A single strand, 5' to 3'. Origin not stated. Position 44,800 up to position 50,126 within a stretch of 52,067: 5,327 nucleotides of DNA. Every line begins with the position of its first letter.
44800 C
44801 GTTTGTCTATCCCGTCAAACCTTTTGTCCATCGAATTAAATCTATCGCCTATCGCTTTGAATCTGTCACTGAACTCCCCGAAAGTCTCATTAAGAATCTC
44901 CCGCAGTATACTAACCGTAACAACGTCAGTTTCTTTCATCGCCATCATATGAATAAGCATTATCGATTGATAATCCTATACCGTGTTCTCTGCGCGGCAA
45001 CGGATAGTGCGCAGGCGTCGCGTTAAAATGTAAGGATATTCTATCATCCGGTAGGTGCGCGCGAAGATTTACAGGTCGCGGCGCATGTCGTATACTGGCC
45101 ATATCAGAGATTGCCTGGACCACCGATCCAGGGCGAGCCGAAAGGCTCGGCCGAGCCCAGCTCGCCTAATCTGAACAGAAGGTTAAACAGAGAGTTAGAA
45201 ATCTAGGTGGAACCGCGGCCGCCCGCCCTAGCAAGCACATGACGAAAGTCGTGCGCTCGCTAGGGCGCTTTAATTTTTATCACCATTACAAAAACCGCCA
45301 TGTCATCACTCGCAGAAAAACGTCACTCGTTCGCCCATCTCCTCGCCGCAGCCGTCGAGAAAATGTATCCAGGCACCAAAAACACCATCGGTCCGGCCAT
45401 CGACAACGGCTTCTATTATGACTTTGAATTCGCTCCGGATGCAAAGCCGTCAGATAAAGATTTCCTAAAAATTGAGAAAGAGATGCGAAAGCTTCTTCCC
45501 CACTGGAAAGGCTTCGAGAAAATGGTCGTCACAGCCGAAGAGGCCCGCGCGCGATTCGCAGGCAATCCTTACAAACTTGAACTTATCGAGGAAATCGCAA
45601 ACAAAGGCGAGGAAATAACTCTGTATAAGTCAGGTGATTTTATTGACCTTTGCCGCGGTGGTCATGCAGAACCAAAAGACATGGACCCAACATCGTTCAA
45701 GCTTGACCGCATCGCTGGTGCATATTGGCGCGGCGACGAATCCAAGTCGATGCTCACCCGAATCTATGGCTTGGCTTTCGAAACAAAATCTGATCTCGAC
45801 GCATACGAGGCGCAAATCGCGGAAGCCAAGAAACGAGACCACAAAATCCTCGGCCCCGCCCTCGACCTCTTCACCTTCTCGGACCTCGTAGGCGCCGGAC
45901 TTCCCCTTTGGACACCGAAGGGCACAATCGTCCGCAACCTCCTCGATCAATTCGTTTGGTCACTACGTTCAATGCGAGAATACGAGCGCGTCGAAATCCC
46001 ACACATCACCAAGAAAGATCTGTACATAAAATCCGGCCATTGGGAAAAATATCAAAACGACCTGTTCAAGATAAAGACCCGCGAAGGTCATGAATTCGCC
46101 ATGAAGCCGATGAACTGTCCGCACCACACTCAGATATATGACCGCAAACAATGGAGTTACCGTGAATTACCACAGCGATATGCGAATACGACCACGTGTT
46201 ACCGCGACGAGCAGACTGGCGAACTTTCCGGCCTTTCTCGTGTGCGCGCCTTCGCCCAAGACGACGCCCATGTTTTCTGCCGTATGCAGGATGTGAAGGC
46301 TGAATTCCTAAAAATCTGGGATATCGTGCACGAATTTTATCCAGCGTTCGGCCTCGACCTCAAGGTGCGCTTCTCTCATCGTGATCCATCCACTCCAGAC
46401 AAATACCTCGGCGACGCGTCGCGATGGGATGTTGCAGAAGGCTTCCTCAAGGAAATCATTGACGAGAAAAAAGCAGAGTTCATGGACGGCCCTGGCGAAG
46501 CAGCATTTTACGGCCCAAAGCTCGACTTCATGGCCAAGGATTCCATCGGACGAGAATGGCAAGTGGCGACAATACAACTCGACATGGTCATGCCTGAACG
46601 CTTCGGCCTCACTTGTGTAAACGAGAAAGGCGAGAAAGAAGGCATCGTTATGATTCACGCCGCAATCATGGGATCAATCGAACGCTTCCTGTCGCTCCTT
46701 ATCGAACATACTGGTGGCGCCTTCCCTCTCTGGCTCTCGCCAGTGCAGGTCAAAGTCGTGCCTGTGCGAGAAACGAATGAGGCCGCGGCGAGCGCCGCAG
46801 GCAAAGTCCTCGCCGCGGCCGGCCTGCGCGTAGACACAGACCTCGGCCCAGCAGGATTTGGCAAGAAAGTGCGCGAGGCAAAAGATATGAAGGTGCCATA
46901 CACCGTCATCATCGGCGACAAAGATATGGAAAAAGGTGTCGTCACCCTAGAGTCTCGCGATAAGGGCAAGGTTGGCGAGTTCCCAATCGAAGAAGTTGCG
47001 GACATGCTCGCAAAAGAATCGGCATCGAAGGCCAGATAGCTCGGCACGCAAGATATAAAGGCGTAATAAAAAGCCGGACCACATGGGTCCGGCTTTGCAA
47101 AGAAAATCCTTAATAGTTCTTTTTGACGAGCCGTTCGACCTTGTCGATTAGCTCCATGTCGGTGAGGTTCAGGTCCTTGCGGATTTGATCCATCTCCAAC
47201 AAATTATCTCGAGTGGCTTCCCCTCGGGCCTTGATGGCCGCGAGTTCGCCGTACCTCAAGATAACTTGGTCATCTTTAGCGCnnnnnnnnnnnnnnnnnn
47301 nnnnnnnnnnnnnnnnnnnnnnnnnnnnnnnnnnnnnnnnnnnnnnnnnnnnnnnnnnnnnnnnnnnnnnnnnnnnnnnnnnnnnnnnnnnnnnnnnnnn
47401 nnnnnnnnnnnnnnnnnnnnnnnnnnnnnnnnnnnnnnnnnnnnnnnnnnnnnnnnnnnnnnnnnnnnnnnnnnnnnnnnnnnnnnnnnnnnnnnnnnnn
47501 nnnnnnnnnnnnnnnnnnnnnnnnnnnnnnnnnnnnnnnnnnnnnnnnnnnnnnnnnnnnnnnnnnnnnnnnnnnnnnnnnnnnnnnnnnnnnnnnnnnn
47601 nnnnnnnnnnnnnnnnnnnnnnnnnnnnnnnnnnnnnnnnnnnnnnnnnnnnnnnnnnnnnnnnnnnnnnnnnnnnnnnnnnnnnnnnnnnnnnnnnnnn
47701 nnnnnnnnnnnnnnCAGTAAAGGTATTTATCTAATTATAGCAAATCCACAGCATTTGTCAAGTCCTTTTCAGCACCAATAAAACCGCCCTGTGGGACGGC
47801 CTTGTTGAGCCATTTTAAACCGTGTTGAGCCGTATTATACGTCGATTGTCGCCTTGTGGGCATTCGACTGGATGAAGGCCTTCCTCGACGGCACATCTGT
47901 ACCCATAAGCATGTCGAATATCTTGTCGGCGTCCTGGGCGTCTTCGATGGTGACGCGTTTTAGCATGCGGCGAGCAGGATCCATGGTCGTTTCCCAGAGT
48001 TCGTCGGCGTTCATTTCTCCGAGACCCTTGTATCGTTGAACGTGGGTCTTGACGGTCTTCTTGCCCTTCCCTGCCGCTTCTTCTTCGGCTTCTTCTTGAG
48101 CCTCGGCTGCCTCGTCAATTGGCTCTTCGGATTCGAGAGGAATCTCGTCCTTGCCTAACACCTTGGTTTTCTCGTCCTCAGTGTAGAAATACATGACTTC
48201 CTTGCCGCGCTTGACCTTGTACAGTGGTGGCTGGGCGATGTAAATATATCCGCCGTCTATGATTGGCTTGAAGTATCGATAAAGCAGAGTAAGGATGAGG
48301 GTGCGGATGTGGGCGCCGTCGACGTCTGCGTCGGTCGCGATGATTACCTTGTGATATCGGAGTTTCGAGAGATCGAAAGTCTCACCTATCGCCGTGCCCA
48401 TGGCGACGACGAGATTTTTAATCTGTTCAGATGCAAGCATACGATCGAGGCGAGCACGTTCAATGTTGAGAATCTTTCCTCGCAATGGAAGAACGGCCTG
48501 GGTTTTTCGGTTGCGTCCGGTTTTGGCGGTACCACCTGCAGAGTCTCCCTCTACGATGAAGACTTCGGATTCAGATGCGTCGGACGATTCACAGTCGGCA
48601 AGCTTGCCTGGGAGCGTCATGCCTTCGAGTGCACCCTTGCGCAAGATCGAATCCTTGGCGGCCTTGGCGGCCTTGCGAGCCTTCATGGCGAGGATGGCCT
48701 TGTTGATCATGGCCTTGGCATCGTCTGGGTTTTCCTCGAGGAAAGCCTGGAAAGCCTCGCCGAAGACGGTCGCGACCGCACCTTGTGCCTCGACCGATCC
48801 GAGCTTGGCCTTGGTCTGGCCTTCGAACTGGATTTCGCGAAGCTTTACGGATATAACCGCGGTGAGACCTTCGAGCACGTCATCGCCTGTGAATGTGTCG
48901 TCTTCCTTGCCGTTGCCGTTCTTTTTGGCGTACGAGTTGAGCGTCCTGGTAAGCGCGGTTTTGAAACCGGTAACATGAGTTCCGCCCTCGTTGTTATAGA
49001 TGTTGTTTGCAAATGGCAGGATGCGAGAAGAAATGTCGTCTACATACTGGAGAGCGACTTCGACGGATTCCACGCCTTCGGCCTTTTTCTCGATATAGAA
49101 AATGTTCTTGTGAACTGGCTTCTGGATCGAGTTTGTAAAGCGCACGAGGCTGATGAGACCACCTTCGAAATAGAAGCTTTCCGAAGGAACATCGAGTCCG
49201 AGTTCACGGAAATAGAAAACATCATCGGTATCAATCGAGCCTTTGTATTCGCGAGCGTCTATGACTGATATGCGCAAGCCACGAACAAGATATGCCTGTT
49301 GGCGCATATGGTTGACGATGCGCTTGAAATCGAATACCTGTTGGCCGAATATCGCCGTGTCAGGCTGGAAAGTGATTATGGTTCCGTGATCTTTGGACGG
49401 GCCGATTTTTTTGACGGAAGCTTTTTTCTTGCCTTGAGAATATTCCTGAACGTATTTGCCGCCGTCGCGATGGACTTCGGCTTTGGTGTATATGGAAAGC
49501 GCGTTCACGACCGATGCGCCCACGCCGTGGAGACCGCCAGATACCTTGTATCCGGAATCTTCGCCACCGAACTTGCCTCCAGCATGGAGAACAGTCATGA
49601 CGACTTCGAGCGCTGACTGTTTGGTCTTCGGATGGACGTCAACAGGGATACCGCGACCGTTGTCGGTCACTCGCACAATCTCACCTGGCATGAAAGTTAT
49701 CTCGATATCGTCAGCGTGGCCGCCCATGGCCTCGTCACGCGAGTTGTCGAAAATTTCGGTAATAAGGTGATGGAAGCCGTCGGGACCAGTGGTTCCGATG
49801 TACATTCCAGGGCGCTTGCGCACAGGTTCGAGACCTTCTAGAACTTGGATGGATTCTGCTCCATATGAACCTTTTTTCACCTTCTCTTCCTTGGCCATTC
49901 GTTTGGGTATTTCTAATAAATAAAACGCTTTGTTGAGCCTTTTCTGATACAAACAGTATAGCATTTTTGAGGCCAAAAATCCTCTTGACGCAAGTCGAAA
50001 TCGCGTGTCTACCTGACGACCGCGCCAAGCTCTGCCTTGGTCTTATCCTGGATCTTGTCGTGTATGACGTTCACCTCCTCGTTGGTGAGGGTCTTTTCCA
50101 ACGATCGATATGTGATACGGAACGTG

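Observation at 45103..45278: Atypical T-box riboswitch: transcriptional, Thr-specific, apparent ultrashort Stem I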

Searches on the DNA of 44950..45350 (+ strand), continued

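Call 66: search_with_rna_model(model_id=R1, sources=[L041, L044, L070, L071, L095, L133, L130, L106, L054, L141, L023], max_evalue=1, show_alignments=10)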
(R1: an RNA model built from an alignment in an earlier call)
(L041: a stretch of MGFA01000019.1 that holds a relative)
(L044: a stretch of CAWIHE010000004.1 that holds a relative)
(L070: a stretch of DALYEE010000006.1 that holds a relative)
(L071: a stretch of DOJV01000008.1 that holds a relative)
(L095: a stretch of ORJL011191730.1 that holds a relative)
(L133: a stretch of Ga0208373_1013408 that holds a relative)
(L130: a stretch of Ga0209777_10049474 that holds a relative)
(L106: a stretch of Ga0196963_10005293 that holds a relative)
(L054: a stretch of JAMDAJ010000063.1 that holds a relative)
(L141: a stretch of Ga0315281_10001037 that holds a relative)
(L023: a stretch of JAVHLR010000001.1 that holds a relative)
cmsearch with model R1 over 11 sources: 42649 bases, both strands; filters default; matches with E-value up to 1: 10.
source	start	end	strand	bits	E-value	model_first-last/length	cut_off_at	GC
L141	412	530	+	47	2.1e-10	1-127/127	no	0.53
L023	1286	1421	+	31.6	1.6e-06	1-127/127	no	0.57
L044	1160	1302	+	31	2.3e-06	1-127/127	no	0.61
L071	1281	1420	+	23.9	0.00014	1-127/127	no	0.48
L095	455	641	+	19.9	0.0014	1-127/127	no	0.42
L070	1322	1443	+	19.4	0.0019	1-127/127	no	0.45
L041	1339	1460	+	18.8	0.0026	1-127/127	no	0.68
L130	498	606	+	18.2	0.0038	1-127/127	no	0.6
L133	555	624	+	16.1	0.013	1-127/127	no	0.51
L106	484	599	+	14.1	0.039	1-127/127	no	0.54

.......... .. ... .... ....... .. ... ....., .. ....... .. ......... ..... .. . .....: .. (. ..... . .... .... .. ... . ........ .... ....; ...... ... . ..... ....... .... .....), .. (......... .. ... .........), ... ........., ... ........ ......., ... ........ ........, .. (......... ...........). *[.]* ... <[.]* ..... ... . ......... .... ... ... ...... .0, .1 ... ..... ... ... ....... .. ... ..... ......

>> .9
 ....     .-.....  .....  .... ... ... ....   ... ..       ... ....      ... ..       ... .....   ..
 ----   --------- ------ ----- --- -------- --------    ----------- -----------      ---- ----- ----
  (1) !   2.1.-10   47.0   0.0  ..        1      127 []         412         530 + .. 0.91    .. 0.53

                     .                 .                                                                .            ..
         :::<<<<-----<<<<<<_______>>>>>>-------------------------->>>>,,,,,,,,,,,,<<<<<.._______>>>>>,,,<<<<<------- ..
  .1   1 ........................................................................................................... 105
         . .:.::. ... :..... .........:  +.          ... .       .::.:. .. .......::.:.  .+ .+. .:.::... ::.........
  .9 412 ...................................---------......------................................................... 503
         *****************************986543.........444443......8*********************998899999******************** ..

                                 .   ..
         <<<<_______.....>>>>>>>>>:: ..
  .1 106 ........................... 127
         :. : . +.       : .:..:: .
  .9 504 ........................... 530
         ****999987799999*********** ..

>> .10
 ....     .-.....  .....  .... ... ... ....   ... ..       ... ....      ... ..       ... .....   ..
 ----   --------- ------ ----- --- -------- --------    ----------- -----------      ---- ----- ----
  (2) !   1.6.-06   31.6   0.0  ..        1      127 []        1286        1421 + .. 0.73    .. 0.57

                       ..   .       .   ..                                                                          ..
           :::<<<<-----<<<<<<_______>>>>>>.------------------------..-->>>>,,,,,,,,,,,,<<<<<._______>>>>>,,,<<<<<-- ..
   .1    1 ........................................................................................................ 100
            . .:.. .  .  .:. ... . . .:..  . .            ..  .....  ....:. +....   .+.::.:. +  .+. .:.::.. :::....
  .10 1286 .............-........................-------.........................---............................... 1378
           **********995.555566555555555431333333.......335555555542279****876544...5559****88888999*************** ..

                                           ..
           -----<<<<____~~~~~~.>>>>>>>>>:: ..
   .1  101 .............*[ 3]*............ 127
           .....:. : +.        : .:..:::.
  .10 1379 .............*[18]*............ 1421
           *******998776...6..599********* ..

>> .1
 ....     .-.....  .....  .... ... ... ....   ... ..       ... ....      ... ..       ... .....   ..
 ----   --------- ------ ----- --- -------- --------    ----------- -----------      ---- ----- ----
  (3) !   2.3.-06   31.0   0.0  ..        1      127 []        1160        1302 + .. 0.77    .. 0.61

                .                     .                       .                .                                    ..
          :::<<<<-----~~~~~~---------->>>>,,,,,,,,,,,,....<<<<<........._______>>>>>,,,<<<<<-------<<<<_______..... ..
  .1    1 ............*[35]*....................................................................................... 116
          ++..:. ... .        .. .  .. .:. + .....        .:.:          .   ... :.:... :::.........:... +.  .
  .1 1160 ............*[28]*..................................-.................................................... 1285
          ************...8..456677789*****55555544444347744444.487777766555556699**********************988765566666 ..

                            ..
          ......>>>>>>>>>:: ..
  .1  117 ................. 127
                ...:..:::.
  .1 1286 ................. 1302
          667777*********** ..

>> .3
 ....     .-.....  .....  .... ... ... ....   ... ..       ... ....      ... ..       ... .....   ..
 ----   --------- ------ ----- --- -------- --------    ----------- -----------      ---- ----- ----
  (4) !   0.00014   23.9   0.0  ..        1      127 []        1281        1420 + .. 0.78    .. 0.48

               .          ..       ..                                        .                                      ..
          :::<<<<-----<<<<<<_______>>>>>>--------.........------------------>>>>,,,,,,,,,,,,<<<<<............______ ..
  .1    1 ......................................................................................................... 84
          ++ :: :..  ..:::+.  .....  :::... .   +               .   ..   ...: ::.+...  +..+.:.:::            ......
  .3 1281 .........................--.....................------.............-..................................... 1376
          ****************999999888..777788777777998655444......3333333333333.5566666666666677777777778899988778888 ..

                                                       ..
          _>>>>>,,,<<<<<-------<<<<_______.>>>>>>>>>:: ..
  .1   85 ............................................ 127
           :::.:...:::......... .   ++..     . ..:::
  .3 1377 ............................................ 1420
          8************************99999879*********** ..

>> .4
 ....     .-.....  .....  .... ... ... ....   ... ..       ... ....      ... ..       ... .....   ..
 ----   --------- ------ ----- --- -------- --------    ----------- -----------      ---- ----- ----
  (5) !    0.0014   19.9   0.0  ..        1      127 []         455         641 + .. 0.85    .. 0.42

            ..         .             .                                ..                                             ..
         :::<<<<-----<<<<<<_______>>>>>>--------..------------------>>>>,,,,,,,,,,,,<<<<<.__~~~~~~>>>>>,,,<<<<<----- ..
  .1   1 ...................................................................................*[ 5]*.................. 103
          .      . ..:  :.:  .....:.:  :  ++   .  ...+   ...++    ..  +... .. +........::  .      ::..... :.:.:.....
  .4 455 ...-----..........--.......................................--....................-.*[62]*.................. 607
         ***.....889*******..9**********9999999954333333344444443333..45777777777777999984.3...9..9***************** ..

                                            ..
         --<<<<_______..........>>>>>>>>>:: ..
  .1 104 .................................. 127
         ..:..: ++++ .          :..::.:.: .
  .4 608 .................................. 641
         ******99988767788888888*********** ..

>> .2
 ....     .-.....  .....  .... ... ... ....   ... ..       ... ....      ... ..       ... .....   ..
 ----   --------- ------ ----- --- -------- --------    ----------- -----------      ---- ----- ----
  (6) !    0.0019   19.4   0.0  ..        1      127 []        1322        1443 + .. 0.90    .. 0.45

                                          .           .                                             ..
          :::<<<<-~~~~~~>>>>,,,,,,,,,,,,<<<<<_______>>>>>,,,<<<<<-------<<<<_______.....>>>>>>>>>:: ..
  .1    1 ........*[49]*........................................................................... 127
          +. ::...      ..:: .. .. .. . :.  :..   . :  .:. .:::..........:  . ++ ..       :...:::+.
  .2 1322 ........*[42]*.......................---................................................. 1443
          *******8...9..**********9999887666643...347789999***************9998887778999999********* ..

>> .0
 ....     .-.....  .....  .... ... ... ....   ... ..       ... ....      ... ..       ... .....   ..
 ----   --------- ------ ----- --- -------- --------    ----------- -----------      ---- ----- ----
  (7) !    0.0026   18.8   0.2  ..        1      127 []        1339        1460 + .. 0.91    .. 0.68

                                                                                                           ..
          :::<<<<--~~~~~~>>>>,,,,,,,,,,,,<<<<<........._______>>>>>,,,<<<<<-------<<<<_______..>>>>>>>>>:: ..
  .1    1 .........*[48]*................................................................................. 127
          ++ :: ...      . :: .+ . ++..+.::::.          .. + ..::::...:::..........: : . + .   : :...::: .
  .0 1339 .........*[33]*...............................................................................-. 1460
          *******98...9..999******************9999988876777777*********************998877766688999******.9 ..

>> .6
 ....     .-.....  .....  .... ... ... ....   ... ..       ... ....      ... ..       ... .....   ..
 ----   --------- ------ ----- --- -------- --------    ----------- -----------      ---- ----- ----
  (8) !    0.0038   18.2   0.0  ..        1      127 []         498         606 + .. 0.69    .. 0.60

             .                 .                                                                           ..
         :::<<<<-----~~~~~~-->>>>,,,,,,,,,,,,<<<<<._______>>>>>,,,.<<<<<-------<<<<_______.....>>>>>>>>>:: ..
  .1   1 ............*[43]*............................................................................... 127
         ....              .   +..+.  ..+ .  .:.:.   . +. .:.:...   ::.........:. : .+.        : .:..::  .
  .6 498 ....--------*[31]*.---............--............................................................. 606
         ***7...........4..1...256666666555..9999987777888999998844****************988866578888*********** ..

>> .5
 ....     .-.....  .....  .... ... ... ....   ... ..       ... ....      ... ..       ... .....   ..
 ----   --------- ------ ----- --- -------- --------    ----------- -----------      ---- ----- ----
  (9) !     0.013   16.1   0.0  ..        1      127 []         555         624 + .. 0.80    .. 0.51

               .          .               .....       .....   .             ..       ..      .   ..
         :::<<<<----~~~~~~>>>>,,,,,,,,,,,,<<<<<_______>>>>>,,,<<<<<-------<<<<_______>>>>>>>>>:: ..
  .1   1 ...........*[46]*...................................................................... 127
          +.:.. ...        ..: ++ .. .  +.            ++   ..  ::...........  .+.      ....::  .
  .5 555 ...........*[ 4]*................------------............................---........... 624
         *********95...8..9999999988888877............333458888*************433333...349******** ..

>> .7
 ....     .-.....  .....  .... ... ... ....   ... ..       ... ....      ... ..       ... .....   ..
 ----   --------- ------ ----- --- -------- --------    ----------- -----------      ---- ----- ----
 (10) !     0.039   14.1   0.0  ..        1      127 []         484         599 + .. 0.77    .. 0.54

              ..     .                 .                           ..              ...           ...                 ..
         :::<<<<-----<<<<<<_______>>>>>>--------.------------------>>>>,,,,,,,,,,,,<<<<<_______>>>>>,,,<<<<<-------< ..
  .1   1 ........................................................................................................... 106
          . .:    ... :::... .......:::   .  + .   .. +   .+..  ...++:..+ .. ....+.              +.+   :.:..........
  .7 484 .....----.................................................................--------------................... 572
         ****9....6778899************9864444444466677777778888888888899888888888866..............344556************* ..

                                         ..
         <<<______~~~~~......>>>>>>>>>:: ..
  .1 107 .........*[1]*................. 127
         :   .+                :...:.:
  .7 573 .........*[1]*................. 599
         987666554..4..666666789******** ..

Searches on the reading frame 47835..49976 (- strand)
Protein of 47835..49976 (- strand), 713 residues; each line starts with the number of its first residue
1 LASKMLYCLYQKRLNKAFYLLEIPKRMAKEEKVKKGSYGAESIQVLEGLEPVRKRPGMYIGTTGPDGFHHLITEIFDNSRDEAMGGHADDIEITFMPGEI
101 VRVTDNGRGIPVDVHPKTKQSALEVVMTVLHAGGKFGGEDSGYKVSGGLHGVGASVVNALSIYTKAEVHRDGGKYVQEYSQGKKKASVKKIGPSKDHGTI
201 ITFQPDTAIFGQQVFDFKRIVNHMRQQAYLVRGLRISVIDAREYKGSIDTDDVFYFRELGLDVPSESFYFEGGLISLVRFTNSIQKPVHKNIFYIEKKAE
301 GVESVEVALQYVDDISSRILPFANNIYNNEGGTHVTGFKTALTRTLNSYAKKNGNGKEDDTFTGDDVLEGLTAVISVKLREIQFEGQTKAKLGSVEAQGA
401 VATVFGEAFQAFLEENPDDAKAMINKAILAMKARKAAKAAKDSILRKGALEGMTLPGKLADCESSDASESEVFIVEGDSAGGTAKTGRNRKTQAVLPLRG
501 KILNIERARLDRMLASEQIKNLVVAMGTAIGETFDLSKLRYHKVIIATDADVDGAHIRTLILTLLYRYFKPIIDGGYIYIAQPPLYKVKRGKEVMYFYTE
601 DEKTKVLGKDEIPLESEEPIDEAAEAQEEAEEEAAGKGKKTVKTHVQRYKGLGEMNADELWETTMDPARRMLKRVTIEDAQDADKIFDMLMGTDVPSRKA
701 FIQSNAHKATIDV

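Call 10: search_protein_families(library=pfam, proteins=[window:47835-49976:-])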
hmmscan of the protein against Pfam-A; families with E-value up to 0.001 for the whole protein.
window:47835-49976:- (713 aa): 4 families
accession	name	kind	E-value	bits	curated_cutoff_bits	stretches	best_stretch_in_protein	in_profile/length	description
PF00204.31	DNA_gyraseB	-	3e-53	180.3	27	1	273-442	1-172/173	DNA gyrase B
PF00986.26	DNA_gyraseB_C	-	9.8e-29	99.7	29.8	1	643-703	3-63/63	DNA gyrase B subunit, carboxyl terminus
PF01751.28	Toprim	-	1.4e-18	67.3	23.1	1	471-582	1-95/96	Toprim domain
PF02518.31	HATPase_c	-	1.2e-11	45.4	26.4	1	65-206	3-108/111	Histidine kinase-, DNA gyrase B-, and HSP90-like ATPase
